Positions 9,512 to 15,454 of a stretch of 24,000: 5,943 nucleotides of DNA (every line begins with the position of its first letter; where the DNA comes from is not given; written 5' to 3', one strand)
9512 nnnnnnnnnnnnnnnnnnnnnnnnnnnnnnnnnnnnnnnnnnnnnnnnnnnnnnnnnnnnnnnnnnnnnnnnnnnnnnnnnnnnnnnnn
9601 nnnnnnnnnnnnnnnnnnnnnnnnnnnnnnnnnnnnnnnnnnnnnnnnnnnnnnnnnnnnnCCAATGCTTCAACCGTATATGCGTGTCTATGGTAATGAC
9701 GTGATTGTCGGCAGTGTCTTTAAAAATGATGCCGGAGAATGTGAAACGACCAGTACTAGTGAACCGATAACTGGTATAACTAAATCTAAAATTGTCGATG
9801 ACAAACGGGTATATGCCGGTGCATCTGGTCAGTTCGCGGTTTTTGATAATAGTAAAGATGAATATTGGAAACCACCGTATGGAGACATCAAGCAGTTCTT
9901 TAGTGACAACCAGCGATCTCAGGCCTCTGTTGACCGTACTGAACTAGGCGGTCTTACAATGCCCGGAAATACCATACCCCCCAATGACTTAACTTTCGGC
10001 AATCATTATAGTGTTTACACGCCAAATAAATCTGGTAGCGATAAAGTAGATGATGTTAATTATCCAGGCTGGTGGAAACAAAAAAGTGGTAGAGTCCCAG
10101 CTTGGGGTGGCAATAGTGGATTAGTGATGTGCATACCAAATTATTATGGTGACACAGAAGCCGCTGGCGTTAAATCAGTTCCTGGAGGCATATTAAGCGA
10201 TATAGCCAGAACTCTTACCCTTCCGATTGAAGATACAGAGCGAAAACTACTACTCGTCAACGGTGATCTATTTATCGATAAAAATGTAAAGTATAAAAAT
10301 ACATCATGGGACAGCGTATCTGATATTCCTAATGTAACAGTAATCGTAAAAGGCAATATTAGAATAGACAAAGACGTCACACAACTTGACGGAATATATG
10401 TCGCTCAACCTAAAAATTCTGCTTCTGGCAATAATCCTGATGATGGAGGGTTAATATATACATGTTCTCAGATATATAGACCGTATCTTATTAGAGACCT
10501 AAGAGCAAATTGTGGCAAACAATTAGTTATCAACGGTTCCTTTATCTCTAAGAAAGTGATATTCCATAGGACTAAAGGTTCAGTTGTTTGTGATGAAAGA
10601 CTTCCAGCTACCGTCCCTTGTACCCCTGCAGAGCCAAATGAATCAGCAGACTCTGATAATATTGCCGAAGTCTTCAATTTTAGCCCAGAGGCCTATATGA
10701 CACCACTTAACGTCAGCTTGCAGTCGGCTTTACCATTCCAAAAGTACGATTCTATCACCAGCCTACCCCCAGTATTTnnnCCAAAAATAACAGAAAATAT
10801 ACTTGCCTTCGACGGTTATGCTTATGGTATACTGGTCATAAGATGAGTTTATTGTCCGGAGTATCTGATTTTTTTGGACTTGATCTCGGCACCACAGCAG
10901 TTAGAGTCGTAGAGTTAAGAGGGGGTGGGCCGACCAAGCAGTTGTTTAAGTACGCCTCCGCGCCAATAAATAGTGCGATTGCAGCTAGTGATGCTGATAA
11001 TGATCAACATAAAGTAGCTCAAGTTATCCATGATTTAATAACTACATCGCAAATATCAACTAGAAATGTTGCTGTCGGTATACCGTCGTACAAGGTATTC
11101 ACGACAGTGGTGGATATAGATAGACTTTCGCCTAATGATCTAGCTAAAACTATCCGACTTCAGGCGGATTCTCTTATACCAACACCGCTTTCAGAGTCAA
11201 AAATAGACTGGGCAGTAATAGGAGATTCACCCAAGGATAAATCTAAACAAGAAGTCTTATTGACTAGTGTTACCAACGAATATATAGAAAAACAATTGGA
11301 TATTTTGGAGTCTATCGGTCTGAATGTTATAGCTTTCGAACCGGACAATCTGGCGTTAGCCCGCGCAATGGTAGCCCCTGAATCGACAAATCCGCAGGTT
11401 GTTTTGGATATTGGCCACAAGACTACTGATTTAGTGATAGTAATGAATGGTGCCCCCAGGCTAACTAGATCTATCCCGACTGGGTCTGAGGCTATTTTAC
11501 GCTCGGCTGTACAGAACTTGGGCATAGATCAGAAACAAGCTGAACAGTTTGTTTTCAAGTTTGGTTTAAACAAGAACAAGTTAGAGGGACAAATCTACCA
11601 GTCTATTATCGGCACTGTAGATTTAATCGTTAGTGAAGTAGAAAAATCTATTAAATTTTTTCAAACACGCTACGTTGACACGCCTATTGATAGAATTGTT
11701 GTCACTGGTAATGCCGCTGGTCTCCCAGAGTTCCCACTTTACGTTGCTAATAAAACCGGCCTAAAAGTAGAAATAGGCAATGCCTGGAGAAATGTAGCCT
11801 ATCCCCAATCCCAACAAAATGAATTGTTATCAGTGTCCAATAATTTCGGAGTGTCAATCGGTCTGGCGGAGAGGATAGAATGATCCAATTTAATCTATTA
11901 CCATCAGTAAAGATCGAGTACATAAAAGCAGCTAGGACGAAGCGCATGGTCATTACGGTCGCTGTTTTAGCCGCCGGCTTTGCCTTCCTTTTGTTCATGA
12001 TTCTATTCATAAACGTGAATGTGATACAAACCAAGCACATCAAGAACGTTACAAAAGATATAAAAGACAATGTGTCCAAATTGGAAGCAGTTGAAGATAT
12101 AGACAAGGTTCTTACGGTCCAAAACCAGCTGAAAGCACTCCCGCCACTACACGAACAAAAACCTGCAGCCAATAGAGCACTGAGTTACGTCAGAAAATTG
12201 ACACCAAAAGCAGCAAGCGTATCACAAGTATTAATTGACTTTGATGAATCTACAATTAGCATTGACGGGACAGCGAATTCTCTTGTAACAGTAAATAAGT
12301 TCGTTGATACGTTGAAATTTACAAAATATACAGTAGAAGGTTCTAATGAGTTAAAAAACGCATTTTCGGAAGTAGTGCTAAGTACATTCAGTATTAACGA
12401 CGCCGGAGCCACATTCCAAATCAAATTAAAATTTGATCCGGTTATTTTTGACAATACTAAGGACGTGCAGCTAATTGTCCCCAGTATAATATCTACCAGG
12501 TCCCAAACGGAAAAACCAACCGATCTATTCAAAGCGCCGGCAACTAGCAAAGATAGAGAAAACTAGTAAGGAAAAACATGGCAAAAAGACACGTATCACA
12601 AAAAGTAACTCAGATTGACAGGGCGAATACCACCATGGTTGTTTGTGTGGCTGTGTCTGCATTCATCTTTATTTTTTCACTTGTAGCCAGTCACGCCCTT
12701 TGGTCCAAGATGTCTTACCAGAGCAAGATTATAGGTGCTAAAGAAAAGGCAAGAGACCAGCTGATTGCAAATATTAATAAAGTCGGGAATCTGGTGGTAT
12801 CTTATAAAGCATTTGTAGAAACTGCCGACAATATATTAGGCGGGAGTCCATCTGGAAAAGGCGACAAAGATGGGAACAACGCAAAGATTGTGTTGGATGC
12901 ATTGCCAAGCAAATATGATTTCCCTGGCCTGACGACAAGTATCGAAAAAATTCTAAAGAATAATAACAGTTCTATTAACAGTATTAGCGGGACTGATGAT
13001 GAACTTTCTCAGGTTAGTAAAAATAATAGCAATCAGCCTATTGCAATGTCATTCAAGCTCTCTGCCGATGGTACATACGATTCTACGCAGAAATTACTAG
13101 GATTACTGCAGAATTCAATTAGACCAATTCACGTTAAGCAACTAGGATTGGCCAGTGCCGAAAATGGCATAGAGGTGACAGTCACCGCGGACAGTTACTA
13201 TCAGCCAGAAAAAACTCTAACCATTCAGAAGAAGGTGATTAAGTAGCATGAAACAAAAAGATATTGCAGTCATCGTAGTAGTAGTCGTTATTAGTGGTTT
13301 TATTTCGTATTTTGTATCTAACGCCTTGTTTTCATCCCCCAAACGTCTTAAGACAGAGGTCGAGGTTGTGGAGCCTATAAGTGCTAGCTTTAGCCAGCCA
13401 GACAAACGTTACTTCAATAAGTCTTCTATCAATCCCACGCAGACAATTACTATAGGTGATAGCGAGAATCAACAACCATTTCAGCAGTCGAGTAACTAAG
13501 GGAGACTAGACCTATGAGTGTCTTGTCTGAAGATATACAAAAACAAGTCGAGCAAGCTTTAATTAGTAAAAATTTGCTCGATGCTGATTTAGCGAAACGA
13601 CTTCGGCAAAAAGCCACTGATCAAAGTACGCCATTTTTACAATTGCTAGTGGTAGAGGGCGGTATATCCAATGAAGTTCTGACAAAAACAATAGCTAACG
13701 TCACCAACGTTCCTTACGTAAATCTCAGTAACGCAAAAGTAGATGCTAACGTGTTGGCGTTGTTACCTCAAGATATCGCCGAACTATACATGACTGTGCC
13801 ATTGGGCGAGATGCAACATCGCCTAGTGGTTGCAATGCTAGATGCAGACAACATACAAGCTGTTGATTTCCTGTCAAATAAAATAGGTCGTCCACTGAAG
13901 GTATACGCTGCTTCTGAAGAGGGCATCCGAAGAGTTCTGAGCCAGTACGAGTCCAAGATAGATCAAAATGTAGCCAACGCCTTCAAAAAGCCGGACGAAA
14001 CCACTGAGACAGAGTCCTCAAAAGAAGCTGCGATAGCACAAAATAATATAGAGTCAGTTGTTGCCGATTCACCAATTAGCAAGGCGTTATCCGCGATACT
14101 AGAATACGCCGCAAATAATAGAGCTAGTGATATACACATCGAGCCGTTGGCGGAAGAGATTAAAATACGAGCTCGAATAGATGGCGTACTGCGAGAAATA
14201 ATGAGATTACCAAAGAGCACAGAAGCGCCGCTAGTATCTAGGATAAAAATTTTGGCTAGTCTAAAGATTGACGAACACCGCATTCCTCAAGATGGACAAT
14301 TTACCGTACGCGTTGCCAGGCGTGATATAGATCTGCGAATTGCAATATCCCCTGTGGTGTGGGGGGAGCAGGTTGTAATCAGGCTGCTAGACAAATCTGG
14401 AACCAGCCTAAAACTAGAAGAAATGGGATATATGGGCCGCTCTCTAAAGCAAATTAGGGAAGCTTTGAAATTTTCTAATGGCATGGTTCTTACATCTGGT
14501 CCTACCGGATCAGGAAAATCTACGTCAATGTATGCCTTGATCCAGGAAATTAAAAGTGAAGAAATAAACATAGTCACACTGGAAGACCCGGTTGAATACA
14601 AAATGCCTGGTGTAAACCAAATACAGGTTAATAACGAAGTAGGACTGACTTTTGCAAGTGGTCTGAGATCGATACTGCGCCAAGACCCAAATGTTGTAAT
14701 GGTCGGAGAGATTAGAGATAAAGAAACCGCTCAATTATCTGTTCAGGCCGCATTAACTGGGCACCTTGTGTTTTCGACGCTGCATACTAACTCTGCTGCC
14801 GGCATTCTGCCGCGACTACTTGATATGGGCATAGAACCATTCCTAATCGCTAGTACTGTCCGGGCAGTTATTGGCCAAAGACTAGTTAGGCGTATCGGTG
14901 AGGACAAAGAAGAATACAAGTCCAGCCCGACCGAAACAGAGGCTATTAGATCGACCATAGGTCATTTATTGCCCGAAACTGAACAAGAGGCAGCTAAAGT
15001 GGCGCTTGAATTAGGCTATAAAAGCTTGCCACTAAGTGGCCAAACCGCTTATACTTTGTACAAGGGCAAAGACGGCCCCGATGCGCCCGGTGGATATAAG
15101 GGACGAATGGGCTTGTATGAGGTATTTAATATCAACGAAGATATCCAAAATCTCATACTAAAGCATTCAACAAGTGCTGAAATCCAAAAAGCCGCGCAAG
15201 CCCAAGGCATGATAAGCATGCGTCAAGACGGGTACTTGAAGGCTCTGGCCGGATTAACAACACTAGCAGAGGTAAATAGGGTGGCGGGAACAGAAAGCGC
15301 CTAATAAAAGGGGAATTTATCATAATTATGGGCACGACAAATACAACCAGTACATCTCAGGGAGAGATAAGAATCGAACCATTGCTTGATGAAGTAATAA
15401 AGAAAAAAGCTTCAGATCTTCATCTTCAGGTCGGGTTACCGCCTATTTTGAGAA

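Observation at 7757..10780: About 1000-aa membrane-anchored PpiD/PrsA-like chaperone fused to Cys-bracketed beta modules and a beta-helix-like domain, heading the type IV pilus locus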

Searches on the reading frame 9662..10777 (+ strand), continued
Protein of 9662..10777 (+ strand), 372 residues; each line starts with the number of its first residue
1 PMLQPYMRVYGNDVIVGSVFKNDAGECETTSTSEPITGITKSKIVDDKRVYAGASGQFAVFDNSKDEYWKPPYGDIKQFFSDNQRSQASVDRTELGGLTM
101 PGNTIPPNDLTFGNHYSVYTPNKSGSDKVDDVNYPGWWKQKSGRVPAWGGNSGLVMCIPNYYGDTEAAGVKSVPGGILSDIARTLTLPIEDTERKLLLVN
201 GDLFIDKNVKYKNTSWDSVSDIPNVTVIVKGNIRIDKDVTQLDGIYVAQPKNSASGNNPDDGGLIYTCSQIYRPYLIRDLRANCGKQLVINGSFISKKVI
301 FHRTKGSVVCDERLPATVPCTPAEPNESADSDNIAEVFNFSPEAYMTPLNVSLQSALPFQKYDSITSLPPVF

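Call 98: search_solved_structures(query=A4, max_evalue=10, show_alignments=1)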
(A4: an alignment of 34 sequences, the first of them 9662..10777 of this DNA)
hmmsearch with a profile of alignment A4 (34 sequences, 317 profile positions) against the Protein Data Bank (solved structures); distinct sequences matched with E-value up to 10: 0.

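Call 100: search_protein_families(library=phrogs, proteins=[window:9662-10777:+], max_evalue=0.1)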
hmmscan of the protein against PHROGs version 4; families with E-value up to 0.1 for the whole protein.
window:9662-10777:+ (372 aa): 0 families

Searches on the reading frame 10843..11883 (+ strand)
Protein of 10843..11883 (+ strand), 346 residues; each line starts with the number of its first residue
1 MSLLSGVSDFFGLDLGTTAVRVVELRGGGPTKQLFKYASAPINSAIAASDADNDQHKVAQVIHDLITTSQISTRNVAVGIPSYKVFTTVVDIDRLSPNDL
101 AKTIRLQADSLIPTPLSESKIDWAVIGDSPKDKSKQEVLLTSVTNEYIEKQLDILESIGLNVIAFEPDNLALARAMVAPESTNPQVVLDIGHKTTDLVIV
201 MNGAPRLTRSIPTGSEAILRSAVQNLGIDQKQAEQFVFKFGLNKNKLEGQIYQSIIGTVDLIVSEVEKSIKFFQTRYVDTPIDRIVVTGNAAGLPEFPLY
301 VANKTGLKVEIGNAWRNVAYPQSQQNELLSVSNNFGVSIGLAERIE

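Call 4: search_protein_families(library=pfam, proteins=[window:10843-11883:+], max_evalue=0.01)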
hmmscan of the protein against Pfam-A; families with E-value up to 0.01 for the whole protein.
window:10843-11883:+ (346 aa): 5 families
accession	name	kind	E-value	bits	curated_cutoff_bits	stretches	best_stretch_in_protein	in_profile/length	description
PF11104.14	PilM_2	-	2.6e-39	135.6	27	1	12-344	1-338/340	Type IV pilus assembly protein PilM;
PF14450.12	FtsA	-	2.2e-11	44.6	31.8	1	186-317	1-119/127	Cell division protein FtsA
PF25216.1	Volactin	-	1.3e-05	25.3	35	1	189-292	172-278/321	Volactin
PF06723.19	MreB_Mbl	-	0.0044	16.4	27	0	180-226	142-194/327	MreB/Mbl protein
PF05134.19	T2SSL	-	0.0062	16.4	25.5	0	68-173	41-139/231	Type II secretion system (T2SS), protein L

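Call 82: find_related_loci(query=A6, collection=metagenome_contigs, flank=6000)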
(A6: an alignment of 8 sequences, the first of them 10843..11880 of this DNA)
Query A6 (346 aa) in metagenome_contigs; peptide patterns used: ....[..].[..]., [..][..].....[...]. (x = any residue, [..] = any of these).
600 stretches matched a pattern (row limit reached: there are more); 515 encode a relative of the query (tblastn E <= 1e-3); the best 80 are kept; 80 distinct loci.
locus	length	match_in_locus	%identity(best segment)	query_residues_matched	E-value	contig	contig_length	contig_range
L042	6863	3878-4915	98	1-346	0e+0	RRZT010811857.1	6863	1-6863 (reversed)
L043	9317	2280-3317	98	1-346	0e+0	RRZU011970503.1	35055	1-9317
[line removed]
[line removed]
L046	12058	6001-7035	74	1-346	5e-177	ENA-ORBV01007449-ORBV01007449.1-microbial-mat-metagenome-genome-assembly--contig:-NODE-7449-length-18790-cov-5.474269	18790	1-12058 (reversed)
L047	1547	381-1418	73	1-346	0e+0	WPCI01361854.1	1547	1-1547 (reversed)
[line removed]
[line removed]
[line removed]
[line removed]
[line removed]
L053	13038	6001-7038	73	1-346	1e-171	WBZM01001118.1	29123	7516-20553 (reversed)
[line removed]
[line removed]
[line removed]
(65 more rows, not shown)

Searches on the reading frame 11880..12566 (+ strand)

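Call 4: search_protein_families(library=pfam, proteins=[window:11880-12566:+], max_evalue=0.01)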
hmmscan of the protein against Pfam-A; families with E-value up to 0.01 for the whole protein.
window:11880-12566:+ (228 aa): 1 family
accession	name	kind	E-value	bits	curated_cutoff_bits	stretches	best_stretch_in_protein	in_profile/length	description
PF05137.18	PilN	-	0.0094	16.4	22.8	0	105-149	7-49/78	Fimbrial assembly protein (PilN)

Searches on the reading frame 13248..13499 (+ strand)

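Call 4: search_protein_families(library=pfam, proteins=[window:13248-13499:+], max_evalue=0.01)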
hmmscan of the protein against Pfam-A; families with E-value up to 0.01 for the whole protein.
window:13248-13499:+ (83 aa): 0 families

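Call 32: search_protein_families(library=ncbifam, proteins=[window:13248-13499:+], max_evalue=0.1)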
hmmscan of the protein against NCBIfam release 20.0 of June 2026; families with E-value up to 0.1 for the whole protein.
window:13248-13499:+ (83 aa): 2 families
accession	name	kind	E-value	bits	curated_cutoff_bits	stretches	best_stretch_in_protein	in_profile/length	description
NF038218.1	IcmG_DotF_IVB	equivalog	0.0066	16.1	200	1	5-76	49-120/266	type IVB secretion system protein IcmG/DotF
TIGR01482.1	SPP-subfamily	subfamily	0.081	12.5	107.15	0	57-75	159-177/225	sucrose-phosphate phosphatase subfamily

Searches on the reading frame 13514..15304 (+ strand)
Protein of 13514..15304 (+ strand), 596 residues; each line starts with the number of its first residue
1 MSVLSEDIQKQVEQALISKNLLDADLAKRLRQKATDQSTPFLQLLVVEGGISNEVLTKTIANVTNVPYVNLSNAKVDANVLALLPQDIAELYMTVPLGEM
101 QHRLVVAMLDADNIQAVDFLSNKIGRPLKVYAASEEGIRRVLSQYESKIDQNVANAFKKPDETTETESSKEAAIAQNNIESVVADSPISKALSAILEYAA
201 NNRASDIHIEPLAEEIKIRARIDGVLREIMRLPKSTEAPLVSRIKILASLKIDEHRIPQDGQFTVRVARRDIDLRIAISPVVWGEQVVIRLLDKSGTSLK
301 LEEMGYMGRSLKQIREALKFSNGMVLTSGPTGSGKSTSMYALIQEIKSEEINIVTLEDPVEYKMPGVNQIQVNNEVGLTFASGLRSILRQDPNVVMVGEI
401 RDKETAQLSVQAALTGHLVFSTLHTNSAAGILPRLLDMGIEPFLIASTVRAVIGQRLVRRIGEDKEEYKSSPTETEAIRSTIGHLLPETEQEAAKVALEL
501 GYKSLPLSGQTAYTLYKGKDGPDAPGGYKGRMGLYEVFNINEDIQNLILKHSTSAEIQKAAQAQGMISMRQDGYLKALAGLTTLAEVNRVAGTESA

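Call 4: search_protein_families(library=pfam, proteins=[window:13514-15304:+], max_evalue=0.01)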
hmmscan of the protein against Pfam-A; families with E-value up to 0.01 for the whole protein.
window:13514-15304:+ (596 aa): 4 families
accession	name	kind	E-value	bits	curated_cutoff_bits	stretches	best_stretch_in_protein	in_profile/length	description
PF00437.27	T2SSE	-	6.6e-119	397.3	24.9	1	185-589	5-370/370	Type II/IV secretion system protein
PF05157.20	MshEN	-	9.7e-14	51.6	23.1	1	65-148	2-86/90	MshEN domain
PF13173.12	AAA_14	-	0.00039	20.9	27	1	323-430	3-101/129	AAA domain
PF20720.3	nSTAND3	-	0.001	19.2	27.2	1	311-361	7-56/155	Novel STAND NTPase 3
